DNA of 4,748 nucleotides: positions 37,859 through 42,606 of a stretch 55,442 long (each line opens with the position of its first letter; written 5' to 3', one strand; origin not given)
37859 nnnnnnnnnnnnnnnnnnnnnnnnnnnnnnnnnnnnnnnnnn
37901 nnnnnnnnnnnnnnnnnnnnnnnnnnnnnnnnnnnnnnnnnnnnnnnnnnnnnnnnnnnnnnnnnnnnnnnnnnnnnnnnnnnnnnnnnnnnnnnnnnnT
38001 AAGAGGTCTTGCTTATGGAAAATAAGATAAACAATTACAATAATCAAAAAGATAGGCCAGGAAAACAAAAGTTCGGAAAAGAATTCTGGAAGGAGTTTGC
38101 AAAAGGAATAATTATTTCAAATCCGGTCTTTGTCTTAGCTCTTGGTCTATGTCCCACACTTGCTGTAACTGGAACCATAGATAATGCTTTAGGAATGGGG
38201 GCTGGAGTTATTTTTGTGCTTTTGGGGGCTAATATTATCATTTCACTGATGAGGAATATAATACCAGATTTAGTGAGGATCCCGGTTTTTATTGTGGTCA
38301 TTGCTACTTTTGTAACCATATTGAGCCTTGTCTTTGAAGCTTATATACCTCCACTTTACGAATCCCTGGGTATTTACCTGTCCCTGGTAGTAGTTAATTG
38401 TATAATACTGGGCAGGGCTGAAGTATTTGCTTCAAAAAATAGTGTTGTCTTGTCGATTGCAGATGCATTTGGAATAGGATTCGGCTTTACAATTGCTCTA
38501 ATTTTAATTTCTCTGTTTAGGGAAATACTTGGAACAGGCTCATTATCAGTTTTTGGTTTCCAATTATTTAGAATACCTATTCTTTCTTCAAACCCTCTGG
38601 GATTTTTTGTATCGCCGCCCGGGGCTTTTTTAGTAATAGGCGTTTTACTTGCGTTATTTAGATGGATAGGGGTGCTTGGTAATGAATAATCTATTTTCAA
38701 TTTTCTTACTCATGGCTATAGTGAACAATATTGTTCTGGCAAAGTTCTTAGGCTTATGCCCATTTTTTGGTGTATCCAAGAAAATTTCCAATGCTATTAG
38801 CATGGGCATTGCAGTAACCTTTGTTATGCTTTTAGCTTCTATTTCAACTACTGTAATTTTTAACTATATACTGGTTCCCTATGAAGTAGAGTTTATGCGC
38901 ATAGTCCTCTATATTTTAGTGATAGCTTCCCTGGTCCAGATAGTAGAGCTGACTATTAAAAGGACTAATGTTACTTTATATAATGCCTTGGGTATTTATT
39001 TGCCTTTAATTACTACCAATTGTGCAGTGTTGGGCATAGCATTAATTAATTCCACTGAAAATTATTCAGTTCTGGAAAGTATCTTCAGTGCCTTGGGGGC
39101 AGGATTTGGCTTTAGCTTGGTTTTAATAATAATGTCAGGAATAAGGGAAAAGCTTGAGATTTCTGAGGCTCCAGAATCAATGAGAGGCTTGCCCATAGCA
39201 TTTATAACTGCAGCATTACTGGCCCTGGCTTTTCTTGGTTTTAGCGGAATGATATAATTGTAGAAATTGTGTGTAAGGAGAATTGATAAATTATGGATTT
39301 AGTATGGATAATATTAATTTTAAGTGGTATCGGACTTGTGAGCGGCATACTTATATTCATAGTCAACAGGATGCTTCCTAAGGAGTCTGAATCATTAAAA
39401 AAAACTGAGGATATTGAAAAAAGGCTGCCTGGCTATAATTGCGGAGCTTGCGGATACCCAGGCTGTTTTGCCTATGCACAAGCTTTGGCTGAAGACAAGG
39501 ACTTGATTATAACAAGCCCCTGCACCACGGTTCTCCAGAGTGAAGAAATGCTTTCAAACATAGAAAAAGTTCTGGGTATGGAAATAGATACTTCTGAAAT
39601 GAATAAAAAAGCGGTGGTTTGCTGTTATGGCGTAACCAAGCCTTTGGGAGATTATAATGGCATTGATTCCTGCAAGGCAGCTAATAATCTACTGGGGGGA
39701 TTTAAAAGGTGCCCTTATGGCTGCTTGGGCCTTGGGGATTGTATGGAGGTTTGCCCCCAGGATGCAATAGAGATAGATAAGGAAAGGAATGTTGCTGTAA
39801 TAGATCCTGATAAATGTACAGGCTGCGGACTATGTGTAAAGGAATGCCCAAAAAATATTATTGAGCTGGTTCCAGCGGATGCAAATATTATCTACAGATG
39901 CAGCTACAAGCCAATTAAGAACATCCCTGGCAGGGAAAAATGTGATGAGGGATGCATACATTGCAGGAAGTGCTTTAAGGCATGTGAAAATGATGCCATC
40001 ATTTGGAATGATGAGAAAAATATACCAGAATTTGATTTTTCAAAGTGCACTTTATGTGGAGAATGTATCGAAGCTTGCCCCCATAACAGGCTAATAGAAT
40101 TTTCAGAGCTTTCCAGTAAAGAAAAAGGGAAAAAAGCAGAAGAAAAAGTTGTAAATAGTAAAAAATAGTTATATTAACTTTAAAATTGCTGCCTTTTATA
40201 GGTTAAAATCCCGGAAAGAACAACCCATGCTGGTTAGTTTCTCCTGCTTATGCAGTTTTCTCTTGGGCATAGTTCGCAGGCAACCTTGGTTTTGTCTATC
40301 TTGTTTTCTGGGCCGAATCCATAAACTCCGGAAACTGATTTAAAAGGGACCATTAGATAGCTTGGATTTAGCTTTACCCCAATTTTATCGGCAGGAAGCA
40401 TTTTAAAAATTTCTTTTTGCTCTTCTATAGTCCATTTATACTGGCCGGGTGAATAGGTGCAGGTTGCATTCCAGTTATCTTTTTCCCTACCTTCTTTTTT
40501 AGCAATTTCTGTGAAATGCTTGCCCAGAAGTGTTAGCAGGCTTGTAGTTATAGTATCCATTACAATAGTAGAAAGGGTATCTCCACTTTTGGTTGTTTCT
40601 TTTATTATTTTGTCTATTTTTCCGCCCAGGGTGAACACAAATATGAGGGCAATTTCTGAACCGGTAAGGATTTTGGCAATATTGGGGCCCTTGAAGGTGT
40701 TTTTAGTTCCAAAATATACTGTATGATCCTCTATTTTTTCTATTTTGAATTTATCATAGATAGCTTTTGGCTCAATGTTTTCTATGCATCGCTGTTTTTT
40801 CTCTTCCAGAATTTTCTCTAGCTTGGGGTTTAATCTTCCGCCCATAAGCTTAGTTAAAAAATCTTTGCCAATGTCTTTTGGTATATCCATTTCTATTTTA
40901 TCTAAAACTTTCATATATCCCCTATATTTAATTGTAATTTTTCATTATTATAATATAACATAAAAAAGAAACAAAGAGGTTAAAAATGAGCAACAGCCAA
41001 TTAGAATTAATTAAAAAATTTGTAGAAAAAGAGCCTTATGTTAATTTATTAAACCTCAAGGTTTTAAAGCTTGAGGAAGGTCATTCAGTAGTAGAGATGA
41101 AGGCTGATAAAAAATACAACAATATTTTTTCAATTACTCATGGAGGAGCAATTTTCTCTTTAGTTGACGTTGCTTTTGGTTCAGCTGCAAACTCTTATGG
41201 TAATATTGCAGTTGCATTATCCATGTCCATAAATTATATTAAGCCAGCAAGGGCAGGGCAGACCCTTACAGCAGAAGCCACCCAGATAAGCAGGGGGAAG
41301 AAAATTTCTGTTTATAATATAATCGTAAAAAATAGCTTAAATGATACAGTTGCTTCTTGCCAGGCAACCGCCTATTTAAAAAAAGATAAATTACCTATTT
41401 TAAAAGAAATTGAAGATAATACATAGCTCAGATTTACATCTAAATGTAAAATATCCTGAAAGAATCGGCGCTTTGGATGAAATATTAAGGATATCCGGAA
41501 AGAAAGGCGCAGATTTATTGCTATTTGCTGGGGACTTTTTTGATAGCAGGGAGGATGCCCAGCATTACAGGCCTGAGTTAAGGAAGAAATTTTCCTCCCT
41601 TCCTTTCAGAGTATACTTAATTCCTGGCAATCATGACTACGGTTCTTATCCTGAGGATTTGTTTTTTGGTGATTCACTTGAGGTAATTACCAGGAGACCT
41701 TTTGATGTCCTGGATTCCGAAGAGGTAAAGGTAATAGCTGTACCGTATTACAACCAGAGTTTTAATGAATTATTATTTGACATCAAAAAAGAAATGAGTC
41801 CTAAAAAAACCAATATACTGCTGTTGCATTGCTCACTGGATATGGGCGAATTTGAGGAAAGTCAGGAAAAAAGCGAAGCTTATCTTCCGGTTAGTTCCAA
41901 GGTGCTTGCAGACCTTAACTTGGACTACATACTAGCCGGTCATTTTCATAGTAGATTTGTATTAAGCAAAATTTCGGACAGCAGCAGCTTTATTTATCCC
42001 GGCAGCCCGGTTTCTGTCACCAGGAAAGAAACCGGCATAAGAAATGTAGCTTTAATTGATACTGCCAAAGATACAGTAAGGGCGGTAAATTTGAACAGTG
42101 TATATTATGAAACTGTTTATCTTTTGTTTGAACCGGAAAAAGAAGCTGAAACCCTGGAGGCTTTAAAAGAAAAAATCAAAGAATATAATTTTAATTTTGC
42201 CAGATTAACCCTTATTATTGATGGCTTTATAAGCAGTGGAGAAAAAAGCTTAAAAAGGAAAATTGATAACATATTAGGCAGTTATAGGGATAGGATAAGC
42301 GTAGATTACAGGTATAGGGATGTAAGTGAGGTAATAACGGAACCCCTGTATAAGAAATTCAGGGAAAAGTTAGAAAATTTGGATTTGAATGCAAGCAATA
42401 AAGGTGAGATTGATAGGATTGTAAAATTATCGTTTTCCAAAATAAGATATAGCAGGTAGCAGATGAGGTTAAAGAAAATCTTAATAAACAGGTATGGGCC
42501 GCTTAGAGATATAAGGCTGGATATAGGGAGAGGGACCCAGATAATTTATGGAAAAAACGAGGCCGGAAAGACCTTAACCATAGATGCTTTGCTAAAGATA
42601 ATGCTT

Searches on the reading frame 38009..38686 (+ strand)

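Call 39: search_protein_families(library=pfam, proteins=[window:38009-38686:+], max_evalue=0.00001)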
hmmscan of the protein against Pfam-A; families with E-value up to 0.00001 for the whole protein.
window:38009-38686:+ (226 aa): 1 family
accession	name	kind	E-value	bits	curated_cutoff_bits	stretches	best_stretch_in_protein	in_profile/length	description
PF02508.19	Rnf-Nqr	-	3.4e-60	203.5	23.8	1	27-213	2-173/174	Rnf-Nqr subunit, membrane protein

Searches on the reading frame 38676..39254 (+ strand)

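Call 39: search_protein_families(library=pfam, proteins=[window:38676-39254:+], max_evalue=0.00001)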
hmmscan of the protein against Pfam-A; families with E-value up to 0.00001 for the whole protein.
window:38676-39254:+ (193 aa): 1 family
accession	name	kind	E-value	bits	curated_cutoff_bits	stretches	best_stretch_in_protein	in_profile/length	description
PF02508.19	Rnf-Nqr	-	3.9e-57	193.5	23.8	1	7-193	2-174/174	Rnf-Nqr subunit, membrane protein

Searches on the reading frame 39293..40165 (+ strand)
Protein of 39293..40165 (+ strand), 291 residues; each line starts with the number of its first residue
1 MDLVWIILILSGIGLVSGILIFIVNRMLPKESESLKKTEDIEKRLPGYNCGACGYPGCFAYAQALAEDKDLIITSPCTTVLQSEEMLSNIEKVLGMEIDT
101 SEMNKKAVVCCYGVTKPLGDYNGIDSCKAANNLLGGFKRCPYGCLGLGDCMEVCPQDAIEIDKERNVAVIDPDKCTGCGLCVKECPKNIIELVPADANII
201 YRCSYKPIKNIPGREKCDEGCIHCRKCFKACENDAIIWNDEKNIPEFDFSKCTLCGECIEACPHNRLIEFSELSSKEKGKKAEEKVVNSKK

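Call 40: search_protein_families(library=pfam, proteins=[window:39293-40165:+], max_evalue=0.00001)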
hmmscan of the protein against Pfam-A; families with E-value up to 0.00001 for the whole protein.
window:39293-40165:+ (291 aa): 12 families
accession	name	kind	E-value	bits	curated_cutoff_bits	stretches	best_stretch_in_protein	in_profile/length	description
PF00037.32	Fer4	-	3.6e-21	74.5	21.1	2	169-191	2-24/24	4Fe-4S binding domain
PF12838.12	Fer4_7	-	3.4e-20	72.7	27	2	144-189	2-52/52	4Fe-4S dicluster domain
PF14697.11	Fer4_21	-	4.6e-16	59.1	35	2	144-192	8-59/59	4Fe-4S dicluster domain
PF13187.11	Fer4_9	-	1.3e-15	57.6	27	2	221-265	2-50/52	4Fe-4S dicluster domain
PF13237.11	Fer4_10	-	6.4e-15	55.3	25.5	2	143-186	8-53/53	4Fe-4S dicluster domain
PF12837.12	Fer4_6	-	1.5e-12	47.2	25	2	167-190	1-24/24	4Fe-4S binding domain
PF04060.18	FeS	-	3.7e-11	43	23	1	45-69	1-25/33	Putative Fe-S cluster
PF12797.12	Fer4_2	-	6.1e-11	42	24.5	1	169-186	4-21/22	4Fe-4S binding domain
PF13484.11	Fer4_16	-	3.8e-10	40.8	30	0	251-281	1-32/66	4Fe-4S double cluster binding domain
PF12798.12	Fer4_3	-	2.8e-09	37.5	27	0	175-189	1-15/15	4Fe-4S binding domain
PF25160.1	LdpA_Fe-S-bd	-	1.8e-06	28.1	27.6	1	140-192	1-45/49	LdpA Fe-S cluster-binding domain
PF12800.12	Fer4_4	-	6.4e-06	26.5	24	0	172-187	1-16/17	4Fe-4S binding domain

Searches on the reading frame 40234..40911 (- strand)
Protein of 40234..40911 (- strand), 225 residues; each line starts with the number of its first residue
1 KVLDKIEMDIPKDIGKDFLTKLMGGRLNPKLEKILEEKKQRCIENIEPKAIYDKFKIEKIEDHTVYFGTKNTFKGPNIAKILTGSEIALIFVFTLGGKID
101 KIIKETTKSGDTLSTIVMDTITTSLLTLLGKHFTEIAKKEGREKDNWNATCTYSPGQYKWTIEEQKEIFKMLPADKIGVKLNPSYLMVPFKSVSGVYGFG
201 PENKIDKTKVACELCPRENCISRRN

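Call 40: search_protein_families(library=pfam, proteins=[window:40234-40911:-], max_evalue=0.00001)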
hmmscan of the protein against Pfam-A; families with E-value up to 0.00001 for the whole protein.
window:40234-40911:- (225 aa): 1 family
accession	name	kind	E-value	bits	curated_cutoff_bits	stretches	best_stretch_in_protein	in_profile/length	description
PF02965.22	Met_synt_B12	-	5.1e-08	33.1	25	1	91-203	126-252/273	Vitamin B12 dependent methionine synthase, activation domain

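Call 77: search_protein_families(library=ncbifam, proteins=[window:40234-40911:-], max_evalue=0.00001)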
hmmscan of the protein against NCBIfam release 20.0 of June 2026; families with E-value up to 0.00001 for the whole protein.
window:40234-40911:- (225 aa): 0 families

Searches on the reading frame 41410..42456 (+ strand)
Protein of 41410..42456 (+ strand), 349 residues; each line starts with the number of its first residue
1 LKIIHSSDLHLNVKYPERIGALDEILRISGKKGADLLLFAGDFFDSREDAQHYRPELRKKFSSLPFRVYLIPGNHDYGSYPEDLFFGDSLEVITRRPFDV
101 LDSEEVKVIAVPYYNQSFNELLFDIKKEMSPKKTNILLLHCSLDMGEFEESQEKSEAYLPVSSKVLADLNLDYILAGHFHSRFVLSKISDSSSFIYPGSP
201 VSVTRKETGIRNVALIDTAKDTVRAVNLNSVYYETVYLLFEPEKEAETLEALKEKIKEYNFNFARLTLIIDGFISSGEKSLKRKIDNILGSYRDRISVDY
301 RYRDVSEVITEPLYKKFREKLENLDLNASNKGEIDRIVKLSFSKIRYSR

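Call 40: search_protein_families(library=pfam, proteins=[window:41410-42456:+], max_evalue=0.00001)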
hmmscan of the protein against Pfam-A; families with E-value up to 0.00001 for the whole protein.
window:41410-42456:+ (349 aa): 2 families
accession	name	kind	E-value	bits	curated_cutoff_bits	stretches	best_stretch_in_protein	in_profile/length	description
PF00149.33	Metallophos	-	2.3e-17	64.5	21.5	1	1-181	1-190/191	Calcineurin-like phosphoesterase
PF12850.12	Metallophos_2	-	3.9e-10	40.4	27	1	1-220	1-153/154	Calcineurin-like phosphoesterase superfamily domain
